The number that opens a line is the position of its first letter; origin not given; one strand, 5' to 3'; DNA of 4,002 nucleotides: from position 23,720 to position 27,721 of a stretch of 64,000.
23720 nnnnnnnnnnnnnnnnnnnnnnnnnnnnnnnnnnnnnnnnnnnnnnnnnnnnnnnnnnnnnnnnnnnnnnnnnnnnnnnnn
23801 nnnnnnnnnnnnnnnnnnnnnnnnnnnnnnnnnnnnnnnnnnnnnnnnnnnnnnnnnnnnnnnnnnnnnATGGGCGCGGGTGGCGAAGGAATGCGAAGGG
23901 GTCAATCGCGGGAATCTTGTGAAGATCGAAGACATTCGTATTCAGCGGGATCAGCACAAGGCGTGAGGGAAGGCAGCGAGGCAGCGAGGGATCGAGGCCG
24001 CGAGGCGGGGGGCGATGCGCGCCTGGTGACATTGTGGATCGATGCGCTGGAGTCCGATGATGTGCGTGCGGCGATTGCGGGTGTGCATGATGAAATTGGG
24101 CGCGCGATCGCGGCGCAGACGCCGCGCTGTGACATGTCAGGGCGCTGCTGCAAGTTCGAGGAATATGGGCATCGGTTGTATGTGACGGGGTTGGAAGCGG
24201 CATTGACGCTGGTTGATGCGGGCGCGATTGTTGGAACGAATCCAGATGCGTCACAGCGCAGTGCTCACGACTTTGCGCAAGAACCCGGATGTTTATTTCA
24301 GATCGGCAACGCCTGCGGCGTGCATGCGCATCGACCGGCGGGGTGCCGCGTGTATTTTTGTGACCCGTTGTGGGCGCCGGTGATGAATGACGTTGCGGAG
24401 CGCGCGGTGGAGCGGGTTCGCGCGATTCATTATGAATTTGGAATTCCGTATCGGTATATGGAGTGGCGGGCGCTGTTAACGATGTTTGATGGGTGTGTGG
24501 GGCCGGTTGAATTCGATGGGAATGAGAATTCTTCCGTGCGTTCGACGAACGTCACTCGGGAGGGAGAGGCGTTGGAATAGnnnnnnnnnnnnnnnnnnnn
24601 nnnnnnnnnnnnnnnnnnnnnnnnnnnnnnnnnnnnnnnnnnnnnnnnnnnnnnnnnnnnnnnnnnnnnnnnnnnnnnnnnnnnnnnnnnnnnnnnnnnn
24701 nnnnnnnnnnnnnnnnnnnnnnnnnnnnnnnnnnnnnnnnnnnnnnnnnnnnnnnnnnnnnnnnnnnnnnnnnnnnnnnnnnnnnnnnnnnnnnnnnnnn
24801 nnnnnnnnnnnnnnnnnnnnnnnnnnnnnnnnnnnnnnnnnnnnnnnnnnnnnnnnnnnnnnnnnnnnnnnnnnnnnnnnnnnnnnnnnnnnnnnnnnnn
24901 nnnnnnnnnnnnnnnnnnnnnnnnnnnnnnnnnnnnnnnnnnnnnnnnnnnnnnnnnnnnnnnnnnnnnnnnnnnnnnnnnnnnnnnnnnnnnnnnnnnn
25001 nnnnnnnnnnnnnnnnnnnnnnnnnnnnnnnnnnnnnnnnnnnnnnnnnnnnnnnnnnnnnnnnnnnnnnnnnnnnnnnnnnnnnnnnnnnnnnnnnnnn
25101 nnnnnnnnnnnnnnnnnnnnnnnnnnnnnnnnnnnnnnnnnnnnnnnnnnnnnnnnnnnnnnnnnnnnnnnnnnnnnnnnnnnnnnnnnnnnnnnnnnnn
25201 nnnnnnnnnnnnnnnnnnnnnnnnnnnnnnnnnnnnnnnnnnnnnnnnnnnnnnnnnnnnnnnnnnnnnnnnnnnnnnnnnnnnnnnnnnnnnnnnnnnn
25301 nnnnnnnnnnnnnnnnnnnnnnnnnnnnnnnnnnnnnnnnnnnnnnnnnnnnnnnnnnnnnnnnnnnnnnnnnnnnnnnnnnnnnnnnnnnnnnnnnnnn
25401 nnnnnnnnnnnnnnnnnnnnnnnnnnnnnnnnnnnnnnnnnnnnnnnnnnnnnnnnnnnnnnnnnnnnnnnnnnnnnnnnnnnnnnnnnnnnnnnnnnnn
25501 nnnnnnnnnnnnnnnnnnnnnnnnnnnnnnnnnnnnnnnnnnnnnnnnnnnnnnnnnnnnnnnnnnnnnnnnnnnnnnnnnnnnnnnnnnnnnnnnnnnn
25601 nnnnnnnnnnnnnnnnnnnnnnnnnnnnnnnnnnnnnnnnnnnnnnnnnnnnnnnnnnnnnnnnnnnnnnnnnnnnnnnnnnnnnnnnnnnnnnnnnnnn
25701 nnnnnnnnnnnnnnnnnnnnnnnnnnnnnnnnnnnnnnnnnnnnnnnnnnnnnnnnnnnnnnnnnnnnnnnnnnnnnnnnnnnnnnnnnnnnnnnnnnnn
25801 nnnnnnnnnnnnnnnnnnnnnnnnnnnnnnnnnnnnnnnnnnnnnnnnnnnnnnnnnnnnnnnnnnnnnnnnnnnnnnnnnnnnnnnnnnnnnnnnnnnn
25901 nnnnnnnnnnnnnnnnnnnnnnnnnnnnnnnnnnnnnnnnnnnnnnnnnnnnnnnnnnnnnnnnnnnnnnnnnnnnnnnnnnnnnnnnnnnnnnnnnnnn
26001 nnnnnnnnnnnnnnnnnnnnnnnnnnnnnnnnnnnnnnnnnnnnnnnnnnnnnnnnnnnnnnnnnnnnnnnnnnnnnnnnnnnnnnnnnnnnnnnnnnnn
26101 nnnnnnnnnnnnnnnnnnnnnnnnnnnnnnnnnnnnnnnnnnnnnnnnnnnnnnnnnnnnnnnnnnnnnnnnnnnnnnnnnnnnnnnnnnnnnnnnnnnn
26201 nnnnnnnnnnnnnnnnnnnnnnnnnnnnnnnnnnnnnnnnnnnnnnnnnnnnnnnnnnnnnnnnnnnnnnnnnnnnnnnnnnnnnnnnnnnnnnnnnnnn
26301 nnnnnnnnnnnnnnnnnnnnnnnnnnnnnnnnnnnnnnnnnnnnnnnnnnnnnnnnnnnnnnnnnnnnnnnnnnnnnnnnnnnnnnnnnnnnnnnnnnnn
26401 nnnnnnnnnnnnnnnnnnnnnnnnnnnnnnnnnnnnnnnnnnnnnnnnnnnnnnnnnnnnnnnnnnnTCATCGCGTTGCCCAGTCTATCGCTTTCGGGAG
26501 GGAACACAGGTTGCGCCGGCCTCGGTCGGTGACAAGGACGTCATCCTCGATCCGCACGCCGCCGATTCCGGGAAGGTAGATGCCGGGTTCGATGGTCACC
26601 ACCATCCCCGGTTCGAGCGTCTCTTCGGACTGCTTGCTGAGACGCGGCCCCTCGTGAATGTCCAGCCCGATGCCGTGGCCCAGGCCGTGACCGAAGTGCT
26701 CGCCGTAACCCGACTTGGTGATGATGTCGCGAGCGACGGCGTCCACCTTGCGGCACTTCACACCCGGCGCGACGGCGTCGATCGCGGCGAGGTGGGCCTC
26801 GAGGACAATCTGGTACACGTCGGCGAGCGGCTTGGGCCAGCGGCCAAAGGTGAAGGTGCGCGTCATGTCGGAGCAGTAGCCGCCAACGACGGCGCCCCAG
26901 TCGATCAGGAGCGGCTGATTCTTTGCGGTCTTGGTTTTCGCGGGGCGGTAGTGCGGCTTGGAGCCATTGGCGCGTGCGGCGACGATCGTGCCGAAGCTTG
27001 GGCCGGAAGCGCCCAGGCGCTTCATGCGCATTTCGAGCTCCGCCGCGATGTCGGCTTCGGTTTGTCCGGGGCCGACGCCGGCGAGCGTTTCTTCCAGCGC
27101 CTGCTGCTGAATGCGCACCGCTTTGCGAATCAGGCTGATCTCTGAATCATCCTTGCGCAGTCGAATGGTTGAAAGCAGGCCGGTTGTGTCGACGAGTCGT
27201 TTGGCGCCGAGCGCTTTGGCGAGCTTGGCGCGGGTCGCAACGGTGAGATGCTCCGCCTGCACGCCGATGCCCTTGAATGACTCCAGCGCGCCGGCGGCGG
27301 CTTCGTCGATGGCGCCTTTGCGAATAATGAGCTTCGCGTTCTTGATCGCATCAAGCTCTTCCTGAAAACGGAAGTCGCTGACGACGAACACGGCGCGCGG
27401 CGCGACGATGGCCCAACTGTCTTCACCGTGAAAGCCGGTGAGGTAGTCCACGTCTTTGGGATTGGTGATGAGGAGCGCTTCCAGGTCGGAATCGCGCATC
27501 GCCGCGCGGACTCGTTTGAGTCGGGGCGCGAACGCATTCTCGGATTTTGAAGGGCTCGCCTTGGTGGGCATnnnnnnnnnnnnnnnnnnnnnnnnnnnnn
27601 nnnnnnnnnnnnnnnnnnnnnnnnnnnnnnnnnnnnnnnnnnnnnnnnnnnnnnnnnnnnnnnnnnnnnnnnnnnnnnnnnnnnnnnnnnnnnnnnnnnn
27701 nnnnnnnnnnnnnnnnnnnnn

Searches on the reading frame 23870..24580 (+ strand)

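Call 49: search_protein_families(library=pfam, proteins=[window:23870-24580:+], max_evalue=0.001)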
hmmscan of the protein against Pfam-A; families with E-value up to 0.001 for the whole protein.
window:23870-24580:+ (236 aa): 1 family
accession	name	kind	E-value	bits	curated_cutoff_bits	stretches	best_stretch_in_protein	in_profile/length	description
PF03692.20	CxxCxxCC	-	0.00028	22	23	1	87-162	2-69/85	Putative zinc- or iron-chelating domain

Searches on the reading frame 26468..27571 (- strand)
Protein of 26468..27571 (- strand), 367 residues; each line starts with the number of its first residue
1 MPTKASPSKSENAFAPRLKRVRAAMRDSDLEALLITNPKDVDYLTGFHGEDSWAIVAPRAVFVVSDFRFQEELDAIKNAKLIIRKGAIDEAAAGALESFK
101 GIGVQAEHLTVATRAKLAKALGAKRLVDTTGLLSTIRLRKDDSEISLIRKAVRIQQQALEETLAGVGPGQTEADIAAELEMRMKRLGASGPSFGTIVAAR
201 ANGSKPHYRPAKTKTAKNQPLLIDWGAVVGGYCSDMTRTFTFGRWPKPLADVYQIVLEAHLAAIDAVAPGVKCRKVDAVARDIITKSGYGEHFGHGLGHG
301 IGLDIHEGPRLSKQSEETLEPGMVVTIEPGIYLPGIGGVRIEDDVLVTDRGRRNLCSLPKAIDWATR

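Call 49: search_protein_families(library=pfam, proteins=[window:26468-27571:-], max_evalue=0.001)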
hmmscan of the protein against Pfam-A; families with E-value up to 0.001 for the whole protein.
window:26468-27571:- (367 aa): 2 families
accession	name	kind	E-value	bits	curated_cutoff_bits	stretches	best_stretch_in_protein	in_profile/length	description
PF00557.29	Peptidase_M24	-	3.4e-74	249.5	23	1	147-349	2-208/208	Metallopeptidase family M24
PF01321.24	Creatinase_N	-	1e-19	71.8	22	1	17-138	1-127/128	Creatinase/Prolidase N-terminal domain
